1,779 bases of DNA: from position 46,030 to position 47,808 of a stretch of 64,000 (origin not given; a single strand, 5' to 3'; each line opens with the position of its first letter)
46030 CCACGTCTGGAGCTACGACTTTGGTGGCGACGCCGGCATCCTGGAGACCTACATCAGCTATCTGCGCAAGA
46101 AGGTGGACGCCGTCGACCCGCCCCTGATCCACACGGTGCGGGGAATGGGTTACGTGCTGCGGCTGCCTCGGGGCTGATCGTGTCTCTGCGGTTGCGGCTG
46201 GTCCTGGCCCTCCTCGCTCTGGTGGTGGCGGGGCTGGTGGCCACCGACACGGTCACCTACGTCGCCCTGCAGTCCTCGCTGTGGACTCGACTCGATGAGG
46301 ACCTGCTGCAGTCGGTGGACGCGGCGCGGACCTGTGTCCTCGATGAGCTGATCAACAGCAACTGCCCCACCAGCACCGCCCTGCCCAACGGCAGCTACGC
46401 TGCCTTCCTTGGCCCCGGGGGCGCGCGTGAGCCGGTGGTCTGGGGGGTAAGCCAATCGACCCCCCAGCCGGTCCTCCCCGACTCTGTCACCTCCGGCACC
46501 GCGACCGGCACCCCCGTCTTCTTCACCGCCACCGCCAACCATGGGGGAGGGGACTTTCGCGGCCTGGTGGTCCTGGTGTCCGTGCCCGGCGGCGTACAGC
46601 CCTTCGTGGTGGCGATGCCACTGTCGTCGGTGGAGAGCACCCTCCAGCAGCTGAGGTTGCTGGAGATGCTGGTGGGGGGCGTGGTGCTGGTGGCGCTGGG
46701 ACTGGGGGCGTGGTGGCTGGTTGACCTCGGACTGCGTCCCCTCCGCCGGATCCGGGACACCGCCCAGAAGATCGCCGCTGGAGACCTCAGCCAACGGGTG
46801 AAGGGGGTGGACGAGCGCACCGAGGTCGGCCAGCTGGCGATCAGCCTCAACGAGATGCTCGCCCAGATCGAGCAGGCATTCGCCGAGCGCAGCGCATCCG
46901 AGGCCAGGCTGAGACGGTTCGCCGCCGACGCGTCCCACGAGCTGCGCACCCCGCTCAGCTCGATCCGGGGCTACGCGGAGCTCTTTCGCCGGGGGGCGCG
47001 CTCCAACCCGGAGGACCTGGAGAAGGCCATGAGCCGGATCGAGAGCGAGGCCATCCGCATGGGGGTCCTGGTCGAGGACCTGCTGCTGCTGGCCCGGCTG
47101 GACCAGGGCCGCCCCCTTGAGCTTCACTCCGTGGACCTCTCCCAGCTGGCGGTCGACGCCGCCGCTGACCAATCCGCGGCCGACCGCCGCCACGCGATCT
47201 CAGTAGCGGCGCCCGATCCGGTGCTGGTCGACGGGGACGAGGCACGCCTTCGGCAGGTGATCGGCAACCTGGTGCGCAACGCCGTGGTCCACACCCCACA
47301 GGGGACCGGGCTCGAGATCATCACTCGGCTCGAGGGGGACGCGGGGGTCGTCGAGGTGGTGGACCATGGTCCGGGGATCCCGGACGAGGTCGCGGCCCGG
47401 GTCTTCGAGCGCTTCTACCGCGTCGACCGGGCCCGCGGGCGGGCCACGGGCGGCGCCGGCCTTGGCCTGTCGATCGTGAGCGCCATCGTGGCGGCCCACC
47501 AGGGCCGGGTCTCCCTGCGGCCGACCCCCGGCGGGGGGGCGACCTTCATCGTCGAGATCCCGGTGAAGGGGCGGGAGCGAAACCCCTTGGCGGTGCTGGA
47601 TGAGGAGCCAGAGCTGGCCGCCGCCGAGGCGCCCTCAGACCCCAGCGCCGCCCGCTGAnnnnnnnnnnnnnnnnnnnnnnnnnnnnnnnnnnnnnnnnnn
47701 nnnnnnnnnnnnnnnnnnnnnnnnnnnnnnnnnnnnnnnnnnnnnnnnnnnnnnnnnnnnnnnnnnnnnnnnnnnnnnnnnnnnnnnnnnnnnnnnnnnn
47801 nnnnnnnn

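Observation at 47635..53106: Metal-regulator-linked ApbE / ferric-reductase-like / NuoF-like / ferredoxin cluster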

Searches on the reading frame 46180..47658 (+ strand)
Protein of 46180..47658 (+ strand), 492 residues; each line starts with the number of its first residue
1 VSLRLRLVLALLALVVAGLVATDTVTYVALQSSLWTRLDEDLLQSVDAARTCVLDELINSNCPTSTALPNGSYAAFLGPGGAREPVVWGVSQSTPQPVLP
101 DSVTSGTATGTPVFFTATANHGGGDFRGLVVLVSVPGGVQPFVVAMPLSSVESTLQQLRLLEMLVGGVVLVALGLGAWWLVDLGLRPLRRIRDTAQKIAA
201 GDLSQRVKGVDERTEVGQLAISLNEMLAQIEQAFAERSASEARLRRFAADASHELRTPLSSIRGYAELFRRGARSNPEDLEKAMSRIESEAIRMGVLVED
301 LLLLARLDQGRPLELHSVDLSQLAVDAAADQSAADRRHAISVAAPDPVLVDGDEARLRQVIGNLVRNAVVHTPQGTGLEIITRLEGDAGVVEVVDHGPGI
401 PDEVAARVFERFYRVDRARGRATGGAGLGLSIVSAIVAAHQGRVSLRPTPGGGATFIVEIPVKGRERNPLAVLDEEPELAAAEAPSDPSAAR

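Call 3: search_protein_families(library=pfam, proteins=[window:46180-47658:+], max_evalue=0.01)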
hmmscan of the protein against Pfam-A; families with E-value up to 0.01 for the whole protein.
window:46180-47658:+ (492 aa): 3 families
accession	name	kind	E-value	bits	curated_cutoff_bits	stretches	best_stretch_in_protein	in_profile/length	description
PF02518.31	HATPase_c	-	9.4e-29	100.5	26.4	1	352-463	1-110/111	Histidine kinase-, DNA gyrase B-, and HSP90-like ATPase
PF00512.31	HisKA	-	1.3e-20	73.6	26.9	1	244-310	2-66/66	His Kinase A (phospho-acceptor) domain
PF00672.30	HAMP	-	2e-14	54.1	25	1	183-232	5-53/53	HAMP domain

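Call 50: search_protein_families(library=ncbifam, proteins=[window:46180-47658:+], max_evalue=0.00001)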
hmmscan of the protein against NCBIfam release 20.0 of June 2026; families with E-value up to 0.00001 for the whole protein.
window:46180-47658:+ (492 aa): 80 families (the best 25 are shown)
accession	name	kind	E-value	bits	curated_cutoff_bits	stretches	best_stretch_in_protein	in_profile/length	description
TIGR01386.1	cztS_silS_copS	subfamily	5.3e-64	216.9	292.55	1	1-461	2-457/457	heavy metal sensor histidine kinase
NF046044.1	PnpS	equivalog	8.4e-62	209.4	400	1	247-461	173-390/390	two-component system histidine kinase PnpS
NF040691.1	MtrAB_MtrB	equivalog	8.2e-60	203.2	450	1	53-464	74-494/507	MtrAB system histidine kinase MtrB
TIGR02966.1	phoR_proteo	equivalog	7.6e-59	199.4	334.2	1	244-459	114-332/333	phosphate regulon sensor histidine kinase PhoR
NF033092.0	HK_WalK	equivalog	1.8e-57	195.2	725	2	237-462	365-594/594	cell wall metabolism sensor histidine kinase WalK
NF012163.2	BaeS_SmeS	equivalog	4.6e-52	177.5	500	1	140-461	145-457/457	sensor histidine kinase efflux regulator BaeS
NF041735.1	hist_kin_RppB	equivalog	8e-52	176.5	400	1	242-461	214-438/438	two-component system sensor histidine kinase RppB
NF007837.0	PRK10549.1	equivalog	3.2e-50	171.2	603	1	156-464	161-460/466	envelope stress sensor histidine kinase BaeS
NF008312.0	PRK11100.1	equivalog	1.1e-46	159.7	356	1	151-461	177-473/477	two-component system sensor histidine kinase CreC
NF007898.0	PRK10604.1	equivalog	8.1e-46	157.1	478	1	154-464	130-425/433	two-component system sensor histidine kinase RstB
NF007007.0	PRK09470.1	equivalog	1.5e-45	156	486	1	168-463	177-460/463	envelope stress sensor histidine kinase CpxA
NF008235.0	PRK11006.1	equivalog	8e-45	153.5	390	1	238-462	198-423/431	phosphate regulon sensor histidine kinase PhoR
NF007345.0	PRK09835.1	subfamily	2.7e-43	148.2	423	1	180-461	205-479/482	Cu(+)/Ag(+) sensor histidine kinase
NF045900.1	HisKinCpxALeg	equivalog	7e-41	140.4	800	1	178-461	170-450/451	two-component system sensor histidine kinase CpxA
NF041880.1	EPS_EpsF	equivalog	1.4e-40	139.2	900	1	232-461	262-492/492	response regulator EpsF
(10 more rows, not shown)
